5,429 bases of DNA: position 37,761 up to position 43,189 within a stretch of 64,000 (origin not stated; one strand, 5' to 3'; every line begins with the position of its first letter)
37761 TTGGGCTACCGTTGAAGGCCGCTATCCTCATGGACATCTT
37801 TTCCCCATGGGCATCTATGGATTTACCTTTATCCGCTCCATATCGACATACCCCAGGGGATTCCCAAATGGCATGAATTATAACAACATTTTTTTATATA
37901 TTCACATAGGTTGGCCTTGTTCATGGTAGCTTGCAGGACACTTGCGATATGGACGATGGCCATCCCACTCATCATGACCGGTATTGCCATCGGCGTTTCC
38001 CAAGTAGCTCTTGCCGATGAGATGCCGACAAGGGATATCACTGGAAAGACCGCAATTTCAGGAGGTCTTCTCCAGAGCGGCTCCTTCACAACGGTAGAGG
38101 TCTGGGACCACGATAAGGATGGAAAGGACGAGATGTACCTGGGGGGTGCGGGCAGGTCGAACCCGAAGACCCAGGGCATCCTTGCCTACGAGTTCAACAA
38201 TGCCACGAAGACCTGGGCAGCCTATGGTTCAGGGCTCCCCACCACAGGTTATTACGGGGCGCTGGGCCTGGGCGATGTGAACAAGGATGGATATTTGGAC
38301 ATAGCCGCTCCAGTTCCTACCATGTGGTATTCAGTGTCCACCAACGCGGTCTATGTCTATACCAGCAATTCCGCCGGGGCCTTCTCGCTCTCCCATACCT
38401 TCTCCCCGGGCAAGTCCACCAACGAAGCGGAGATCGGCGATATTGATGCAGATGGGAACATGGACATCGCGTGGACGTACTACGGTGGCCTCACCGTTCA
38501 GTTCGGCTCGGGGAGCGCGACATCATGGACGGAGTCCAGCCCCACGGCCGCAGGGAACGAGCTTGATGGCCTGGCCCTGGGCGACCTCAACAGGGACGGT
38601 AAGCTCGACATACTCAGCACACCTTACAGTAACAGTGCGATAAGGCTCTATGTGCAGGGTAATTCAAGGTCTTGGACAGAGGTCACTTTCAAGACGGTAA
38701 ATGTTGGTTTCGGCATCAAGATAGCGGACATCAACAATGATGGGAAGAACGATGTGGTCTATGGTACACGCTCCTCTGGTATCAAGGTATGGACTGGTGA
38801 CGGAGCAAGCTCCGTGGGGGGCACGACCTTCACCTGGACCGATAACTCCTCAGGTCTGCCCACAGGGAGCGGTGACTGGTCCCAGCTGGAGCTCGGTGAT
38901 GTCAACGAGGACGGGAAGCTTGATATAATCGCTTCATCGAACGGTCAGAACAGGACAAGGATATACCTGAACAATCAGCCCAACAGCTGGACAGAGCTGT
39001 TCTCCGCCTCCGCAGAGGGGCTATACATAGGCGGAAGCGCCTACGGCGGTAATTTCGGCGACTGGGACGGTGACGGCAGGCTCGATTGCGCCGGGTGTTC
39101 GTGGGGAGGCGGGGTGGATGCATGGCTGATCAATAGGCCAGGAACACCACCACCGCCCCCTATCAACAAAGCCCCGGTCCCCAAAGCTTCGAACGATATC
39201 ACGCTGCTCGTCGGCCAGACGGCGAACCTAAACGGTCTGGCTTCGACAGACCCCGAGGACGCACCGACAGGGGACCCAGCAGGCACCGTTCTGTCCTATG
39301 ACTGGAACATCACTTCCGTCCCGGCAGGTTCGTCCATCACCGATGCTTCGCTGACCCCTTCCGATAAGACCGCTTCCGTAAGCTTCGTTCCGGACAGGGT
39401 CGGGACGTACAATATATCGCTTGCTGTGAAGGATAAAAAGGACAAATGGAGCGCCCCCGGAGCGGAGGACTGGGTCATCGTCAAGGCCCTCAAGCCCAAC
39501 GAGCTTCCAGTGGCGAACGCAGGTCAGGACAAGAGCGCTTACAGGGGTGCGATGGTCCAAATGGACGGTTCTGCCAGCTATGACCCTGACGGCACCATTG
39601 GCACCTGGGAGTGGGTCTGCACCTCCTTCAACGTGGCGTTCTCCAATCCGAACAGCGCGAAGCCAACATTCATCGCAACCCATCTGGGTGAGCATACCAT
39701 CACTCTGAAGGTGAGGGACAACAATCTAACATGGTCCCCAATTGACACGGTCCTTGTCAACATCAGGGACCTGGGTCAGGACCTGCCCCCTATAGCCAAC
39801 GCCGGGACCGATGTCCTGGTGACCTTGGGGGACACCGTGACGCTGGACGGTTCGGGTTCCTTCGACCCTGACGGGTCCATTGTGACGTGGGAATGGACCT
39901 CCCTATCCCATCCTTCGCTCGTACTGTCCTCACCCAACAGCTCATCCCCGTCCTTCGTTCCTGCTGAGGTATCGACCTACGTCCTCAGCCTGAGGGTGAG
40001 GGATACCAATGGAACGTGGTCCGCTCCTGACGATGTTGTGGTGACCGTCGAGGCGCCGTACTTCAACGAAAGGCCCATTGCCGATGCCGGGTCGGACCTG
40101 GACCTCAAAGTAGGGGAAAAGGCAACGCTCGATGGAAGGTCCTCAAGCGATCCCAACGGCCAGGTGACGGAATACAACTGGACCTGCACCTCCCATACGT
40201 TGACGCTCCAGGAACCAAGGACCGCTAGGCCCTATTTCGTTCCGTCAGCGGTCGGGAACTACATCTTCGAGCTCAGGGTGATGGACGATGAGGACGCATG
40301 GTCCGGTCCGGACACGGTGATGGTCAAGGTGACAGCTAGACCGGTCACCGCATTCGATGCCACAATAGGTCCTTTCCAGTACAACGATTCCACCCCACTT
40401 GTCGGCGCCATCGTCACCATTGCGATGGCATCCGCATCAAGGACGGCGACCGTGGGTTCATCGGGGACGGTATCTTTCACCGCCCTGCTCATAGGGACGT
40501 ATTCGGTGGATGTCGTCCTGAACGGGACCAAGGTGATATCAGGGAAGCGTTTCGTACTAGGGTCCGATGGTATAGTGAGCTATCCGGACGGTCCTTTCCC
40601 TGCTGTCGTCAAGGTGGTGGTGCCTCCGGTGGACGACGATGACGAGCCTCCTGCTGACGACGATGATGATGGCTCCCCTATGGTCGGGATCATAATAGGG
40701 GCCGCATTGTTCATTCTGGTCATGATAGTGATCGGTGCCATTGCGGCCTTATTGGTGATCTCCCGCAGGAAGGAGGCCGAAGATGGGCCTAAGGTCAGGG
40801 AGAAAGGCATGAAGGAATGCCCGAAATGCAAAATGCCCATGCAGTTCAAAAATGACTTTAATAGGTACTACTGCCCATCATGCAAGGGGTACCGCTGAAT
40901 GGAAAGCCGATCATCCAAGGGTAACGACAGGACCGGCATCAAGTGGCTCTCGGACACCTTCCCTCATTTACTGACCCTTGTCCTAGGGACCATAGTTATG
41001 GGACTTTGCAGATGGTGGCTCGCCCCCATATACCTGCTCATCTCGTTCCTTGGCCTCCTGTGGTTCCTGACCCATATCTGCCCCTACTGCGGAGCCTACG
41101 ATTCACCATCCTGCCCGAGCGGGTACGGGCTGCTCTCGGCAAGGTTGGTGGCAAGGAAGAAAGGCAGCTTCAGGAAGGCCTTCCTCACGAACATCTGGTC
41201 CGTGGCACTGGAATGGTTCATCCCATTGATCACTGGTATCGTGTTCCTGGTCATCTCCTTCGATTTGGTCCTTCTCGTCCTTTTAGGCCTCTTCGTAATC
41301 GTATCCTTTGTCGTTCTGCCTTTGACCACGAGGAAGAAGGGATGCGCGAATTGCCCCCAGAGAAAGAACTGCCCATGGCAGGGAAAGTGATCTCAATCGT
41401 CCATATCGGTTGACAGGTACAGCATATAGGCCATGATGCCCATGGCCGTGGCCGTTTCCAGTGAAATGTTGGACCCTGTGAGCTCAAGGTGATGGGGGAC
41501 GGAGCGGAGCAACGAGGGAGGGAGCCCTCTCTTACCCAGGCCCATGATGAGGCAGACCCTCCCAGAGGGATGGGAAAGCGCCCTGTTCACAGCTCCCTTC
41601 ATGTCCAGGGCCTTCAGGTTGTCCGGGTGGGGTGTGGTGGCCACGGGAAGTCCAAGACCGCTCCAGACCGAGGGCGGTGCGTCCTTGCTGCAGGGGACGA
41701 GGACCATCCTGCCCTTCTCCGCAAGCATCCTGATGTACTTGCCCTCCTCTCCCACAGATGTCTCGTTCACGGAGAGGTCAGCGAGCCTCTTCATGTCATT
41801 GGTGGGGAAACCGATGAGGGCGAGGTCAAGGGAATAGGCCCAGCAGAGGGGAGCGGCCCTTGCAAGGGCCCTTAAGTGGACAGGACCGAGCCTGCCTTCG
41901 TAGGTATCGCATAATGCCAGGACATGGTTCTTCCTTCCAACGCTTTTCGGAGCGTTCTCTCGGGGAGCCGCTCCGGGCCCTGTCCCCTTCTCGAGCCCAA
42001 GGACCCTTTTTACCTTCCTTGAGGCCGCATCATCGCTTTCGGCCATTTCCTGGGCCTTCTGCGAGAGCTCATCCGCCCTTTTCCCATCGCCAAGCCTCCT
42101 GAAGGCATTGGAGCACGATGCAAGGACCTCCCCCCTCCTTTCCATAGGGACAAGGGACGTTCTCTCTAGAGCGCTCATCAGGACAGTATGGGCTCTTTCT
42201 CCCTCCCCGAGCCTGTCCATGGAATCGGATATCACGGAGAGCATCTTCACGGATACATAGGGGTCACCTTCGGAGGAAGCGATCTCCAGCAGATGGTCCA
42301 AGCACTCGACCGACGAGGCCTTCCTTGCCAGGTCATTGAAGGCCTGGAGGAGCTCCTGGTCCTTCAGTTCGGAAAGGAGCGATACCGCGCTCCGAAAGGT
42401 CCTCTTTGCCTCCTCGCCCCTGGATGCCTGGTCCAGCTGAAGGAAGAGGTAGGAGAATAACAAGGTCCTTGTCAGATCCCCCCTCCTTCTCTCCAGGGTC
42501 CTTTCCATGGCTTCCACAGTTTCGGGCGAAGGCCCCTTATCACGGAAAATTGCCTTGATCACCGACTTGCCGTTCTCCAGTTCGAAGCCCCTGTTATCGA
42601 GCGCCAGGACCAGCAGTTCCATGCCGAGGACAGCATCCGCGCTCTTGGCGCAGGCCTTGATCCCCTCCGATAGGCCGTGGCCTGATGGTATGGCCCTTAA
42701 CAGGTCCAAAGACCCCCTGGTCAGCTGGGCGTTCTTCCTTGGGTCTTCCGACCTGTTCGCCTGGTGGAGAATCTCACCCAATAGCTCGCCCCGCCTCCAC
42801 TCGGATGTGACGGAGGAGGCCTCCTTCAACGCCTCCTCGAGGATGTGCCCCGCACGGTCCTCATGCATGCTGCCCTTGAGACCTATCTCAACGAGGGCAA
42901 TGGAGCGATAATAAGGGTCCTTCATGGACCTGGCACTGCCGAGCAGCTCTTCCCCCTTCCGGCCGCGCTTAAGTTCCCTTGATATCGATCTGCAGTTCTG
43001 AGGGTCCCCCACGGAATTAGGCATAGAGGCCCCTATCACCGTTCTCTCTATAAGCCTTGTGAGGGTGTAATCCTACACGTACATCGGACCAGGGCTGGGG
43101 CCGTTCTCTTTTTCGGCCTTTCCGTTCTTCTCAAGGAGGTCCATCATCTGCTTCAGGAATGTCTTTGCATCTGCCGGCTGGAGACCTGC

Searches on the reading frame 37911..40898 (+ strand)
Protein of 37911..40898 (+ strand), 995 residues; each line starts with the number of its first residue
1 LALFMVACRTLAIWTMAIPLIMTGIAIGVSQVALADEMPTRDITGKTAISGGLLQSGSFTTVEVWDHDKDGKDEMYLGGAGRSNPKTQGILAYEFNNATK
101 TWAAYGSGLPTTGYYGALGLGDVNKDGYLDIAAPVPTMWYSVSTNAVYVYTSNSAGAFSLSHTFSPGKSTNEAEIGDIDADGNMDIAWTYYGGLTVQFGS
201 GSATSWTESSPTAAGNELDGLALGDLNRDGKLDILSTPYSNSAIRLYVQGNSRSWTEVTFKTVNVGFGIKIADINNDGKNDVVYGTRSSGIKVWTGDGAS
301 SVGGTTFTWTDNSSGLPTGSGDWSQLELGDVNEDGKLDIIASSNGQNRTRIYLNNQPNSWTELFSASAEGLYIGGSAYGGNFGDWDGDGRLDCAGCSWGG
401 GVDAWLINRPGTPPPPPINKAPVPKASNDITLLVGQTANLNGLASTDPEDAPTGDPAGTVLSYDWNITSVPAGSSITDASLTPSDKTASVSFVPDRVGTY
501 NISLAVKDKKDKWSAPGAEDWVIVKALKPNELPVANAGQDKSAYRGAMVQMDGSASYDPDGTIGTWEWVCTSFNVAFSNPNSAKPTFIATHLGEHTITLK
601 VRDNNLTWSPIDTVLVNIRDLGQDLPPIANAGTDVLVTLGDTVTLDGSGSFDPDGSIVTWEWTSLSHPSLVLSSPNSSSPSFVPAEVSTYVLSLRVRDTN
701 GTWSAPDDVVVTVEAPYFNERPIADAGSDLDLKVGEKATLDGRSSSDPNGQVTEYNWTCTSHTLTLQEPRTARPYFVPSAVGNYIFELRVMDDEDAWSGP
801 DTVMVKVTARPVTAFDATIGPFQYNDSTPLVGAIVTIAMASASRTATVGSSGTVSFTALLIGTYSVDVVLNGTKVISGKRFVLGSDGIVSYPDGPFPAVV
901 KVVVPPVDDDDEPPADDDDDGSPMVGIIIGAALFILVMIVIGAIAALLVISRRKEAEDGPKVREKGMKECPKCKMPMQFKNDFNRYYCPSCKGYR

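Call 8: search_protein_families(library=pfam, proteins=[window:37911-40898:+], max_evalue=0.001)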
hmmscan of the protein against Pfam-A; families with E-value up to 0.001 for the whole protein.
window:37911-40898:+ (995 aa): 10 families
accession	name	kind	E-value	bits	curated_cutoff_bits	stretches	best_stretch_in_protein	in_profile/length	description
PF22352.2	K319L-like_PKD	-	4.2e-46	155.3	27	4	631-713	1-84/84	K319L-like, PKD domain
PF13517.12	FG-GAP_3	-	3.5e-36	124.1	26.9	6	225-283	1-60/61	FG-GAP-like repeat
PF18911.6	PKD_4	-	7e-26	90.5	27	3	719-807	1-85/85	PKD domain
PF01839.29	FG-GAP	-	8.8e-16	57.8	22.1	1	117-150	4-37/37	FG-GAP repeat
PF02010.21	REJ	-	1.3e-13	50.8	25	1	461-581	14-138/452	REJ domain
PF00801.26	PKD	-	5.1e-12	46.1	23.5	1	634-704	8-73/80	PKD domain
PF21027.3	Sde0182_C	-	2.4e-08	34.9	27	0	642-669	1-28/83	Cellulose-binding protein Sde0182, C-terminal domain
PF07495.19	Y_Y_Y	-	4.1e-07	30.3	26.6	0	584-616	29-60/65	Y_Y_Y domain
PF24908.1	Ig_SIBA-E_2nd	-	2.7e-06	27.9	27.8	0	770-807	52-89/117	Integrin beta-like protein A-E, second Ig-like domain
PF00630.25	Filamin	-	6e-05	24.3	26.9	0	471-509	47-85/93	Filamin/ABP280 repeat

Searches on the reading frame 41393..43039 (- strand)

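Call 8: search_protein_families(library=pfam, proteins=[window:41393-43039:-], max_evalue=0.001)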
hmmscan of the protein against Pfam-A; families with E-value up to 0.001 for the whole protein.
window:41393-43039:- (548 aa): 1 family
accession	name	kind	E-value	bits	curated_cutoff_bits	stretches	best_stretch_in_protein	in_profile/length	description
PF04407.17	DUF531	-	3.8e-38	131.7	25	1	373-540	3-167/170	Protein of unknown function (DUF531)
